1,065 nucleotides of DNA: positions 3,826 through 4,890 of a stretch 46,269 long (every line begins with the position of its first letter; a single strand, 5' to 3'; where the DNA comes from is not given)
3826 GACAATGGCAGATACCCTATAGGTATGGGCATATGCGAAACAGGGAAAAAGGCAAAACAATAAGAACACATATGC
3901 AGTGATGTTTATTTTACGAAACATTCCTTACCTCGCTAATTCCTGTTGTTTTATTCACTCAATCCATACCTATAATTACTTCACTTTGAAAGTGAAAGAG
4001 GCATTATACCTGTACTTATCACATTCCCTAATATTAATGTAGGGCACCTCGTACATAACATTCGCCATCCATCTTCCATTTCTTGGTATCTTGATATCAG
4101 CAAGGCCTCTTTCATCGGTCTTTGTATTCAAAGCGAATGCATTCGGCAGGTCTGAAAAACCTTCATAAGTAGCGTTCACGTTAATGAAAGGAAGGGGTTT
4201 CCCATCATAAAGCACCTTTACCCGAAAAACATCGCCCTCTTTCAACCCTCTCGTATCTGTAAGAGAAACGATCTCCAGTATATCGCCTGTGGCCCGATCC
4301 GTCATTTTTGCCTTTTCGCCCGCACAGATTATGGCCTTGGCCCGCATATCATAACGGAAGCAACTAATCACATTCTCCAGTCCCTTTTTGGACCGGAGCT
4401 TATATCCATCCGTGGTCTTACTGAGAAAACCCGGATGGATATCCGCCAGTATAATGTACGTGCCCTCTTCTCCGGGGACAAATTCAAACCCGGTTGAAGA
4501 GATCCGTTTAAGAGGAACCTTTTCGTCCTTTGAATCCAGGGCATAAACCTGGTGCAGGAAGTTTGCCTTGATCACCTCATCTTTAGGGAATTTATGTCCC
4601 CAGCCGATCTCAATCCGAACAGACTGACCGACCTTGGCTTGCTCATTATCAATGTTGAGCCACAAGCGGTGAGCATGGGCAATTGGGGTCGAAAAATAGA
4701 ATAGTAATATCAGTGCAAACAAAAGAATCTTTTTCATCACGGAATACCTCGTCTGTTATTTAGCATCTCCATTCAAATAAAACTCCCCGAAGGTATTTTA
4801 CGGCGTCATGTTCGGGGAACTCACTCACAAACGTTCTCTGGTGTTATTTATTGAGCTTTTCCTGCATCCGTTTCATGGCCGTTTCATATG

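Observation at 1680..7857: TonB-dependent uptake operon with an unusual periplasmic toolkit (candidate undescribed Ni/Co or corrinoid-type acquisition system)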

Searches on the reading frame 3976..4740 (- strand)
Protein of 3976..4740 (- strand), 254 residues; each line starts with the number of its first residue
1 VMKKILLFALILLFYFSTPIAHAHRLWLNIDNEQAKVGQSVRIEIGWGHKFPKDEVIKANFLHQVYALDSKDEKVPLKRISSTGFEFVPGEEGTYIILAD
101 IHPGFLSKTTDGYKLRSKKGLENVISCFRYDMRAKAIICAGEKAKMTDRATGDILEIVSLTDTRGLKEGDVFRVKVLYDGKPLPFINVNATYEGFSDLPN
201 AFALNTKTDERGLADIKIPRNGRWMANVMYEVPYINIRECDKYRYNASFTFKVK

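Call 4: search_protein_families(library=pfam, proteins=[window:3976-4740:-], max_evalue=0.01)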
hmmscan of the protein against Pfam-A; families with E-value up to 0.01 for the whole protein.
window:3976-4740:- (254 aa): 1 family
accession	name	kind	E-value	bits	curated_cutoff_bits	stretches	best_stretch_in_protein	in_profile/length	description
PF10670.15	DUF4198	-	1.1e-39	137.1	34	1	21-231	1-208/209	Domain of unknown function (DUF4198)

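Call 9: search_protein_families(library=ncbifam, proteins=[window:3976-4740:-], max_evalue=0.01)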
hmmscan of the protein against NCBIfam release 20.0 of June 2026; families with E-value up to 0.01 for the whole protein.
window:3976-4740:- (254 aa): 0 families

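Call 72: search_solved_structures(query=window:3976-4740:-, max_evalue=1, show_alignments=4)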
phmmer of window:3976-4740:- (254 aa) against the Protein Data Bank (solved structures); distinct sequences matched with E-value up to 1: 6.
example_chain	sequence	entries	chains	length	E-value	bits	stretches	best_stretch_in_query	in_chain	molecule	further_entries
9mhi_A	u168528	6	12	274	5.2e-21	78.3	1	21-253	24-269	Phosphoribosylglycinamide formyltransferase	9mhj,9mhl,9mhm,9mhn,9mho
9mhk_A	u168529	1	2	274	8.9e-21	77.5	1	21-253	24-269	Phosphoribosylglycinamide formyltransferase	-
6zu5_LS0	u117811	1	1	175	0.051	16.1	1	47-170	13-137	eL20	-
1qu9_A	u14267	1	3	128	0.15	14.5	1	150-201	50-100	YJGF PROTEIN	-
9gcb_A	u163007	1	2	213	0.53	12.8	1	61-234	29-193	Nickel ECF transporter, additional periplasmic component NikK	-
7tbs_A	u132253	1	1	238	0.64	12.5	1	59-109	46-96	Glutaredoxin 2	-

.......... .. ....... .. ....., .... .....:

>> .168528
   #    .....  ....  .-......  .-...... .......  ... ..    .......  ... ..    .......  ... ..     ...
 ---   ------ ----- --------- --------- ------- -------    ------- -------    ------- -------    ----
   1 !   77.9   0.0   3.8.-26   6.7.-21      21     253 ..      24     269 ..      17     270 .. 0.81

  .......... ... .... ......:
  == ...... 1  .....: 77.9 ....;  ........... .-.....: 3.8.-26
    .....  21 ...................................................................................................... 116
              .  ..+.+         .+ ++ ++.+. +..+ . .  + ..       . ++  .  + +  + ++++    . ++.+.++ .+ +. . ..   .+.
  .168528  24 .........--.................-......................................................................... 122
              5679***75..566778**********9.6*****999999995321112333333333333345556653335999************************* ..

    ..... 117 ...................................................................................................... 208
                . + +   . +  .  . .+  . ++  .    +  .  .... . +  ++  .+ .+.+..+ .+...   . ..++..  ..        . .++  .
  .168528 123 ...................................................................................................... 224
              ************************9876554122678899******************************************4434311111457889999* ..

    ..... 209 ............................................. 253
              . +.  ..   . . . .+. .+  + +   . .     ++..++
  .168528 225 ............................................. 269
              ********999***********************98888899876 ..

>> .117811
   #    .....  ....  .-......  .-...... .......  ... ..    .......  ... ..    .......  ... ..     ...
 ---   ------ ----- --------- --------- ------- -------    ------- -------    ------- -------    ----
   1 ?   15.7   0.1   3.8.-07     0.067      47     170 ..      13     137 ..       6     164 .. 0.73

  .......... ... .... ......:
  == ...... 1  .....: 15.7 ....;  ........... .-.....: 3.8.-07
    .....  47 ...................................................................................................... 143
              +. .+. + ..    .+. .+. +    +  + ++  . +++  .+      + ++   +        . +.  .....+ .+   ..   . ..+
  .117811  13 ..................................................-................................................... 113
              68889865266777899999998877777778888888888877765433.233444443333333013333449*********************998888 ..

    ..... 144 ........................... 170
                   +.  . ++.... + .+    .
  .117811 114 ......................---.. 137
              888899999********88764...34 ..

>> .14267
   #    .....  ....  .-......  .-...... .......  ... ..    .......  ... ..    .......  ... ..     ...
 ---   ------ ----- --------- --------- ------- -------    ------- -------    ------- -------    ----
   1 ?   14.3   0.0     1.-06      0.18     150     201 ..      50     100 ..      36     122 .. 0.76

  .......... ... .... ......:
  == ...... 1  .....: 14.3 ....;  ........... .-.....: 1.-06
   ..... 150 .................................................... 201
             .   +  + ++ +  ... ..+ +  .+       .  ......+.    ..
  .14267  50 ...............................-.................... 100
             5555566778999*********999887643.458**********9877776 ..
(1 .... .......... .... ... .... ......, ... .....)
